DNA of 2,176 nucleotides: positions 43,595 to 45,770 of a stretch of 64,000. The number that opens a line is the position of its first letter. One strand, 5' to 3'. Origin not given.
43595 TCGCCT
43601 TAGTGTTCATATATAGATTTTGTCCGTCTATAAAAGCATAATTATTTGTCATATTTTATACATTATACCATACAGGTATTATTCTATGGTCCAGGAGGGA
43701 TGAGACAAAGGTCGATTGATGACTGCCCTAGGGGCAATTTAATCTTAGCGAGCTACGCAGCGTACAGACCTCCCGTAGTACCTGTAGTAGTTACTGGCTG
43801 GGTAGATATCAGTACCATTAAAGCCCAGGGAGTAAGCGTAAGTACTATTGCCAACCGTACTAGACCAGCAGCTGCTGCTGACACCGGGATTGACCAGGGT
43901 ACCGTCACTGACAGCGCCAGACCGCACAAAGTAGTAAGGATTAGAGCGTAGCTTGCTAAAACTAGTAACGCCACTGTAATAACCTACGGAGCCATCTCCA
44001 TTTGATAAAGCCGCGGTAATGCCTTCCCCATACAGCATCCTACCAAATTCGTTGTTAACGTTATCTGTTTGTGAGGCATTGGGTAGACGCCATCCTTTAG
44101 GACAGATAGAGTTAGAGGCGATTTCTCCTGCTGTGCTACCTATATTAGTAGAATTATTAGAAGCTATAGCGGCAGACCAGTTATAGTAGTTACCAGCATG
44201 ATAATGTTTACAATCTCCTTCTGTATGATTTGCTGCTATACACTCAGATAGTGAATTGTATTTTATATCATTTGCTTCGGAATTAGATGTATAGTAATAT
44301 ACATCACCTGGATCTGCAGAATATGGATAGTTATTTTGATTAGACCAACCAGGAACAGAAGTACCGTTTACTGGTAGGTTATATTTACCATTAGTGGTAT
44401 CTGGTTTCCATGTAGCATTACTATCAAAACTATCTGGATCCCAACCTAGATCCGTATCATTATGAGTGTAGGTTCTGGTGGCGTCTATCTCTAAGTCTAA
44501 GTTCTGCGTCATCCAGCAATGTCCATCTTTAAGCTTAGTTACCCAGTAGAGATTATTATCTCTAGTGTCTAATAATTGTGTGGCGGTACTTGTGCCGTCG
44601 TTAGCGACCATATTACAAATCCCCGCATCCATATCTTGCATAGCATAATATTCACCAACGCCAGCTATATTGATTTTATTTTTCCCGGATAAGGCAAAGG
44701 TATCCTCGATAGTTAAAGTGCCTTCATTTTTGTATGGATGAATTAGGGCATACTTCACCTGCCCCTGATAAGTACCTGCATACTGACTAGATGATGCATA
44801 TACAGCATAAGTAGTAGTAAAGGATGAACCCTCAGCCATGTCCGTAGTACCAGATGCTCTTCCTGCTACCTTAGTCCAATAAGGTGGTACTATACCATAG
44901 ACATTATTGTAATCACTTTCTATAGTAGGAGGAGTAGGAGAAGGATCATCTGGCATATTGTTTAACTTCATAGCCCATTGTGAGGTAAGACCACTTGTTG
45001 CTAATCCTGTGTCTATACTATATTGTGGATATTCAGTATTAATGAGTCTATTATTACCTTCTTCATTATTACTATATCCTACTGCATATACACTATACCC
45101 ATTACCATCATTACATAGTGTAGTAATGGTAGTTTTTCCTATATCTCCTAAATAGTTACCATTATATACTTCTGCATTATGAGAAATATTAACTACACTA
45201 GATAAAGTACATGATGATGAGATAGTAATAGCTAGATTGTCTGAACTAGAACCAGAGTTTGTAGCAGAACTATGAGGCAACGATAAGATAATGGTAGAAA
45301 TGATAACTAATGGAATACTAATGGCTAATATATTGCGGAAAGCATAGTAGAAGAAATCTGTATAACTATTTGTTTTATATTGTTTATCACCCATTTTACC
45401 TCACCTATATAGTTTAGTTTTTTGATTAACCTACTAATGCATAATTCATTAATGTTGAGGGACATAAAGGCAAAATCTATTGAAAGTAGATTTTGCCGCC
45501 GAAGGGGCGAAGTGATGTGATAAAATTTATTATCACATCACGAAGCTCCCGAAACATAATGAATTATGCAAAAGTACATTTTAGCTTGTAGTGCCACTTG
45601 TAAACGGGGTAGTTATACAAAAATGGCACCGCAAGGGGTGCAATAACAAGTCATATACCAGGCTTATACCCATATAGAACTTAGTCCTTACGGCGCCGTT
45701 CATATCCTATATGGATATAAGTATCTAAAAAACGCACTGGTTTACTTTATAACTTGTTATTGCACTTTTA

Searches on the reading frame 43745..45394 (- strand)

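Call 15: search_protein_families(library=pfam, proteins=[window:43745-45394:-], max_evalue=0.01)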
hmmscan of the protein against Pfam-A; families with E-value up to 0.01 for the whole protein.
window:43745-45394:- (549 aa): 1 family
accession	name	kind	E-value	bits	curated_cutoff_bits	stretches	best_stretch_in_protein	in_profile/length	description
PF09603.15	Fib_succ_major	-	0.0044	17.7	33.9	1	292-547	6-186/187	Fibrobacter succinogenes major domain (Fib_succ_major)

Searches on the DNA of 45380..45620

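Call 47: search_rna_families(source=window, start=45380, end=45620, threshold=evalue, max_evalue=10, show_alignments=2)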
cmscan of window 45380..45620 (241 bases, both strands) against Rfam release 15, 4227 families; matches with E-value up to 10: 6.
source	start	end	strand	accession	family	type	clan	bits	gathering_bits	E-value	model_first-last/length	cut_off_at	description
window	45505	45548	+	RF00328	snoZ161_228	Gene; snRNA; snoRNA; CD-box;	CL00056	14.8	45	4.8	1-93/93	no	Small nucleolar RNA Z161/Z228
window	45459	45503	+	RF01051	c-di-GMP-I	Cis-reg; riboswitch;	CL00126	13.8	35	2.2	1-87/87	no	c-di-GMP-I riboswitch aptamer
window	45512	45537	+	RF00154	SNORD63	Gene; snRNA; snoRNA; CD-box;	-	13.8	43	7.9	1-70/70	no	Small nucleolar RNA SNORD63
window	45462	45557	+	RF00423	SCARNA4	Gene; snRNA; snoRNA; scaRNA;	CL00019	13.6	60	2.7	1-129/129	no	Small Cajal body specific RNA 4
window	45417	45486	+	RF01748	nuoG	Cis-reg;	-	13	33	2.3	1-43/43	no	nuoG RNA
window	45436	45557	-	RF02110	DLEU2_6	Gene; lncRNA;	-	13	60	3.7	1-135/135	no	Deleted in lymphocytic leukemia 2 conserved region 6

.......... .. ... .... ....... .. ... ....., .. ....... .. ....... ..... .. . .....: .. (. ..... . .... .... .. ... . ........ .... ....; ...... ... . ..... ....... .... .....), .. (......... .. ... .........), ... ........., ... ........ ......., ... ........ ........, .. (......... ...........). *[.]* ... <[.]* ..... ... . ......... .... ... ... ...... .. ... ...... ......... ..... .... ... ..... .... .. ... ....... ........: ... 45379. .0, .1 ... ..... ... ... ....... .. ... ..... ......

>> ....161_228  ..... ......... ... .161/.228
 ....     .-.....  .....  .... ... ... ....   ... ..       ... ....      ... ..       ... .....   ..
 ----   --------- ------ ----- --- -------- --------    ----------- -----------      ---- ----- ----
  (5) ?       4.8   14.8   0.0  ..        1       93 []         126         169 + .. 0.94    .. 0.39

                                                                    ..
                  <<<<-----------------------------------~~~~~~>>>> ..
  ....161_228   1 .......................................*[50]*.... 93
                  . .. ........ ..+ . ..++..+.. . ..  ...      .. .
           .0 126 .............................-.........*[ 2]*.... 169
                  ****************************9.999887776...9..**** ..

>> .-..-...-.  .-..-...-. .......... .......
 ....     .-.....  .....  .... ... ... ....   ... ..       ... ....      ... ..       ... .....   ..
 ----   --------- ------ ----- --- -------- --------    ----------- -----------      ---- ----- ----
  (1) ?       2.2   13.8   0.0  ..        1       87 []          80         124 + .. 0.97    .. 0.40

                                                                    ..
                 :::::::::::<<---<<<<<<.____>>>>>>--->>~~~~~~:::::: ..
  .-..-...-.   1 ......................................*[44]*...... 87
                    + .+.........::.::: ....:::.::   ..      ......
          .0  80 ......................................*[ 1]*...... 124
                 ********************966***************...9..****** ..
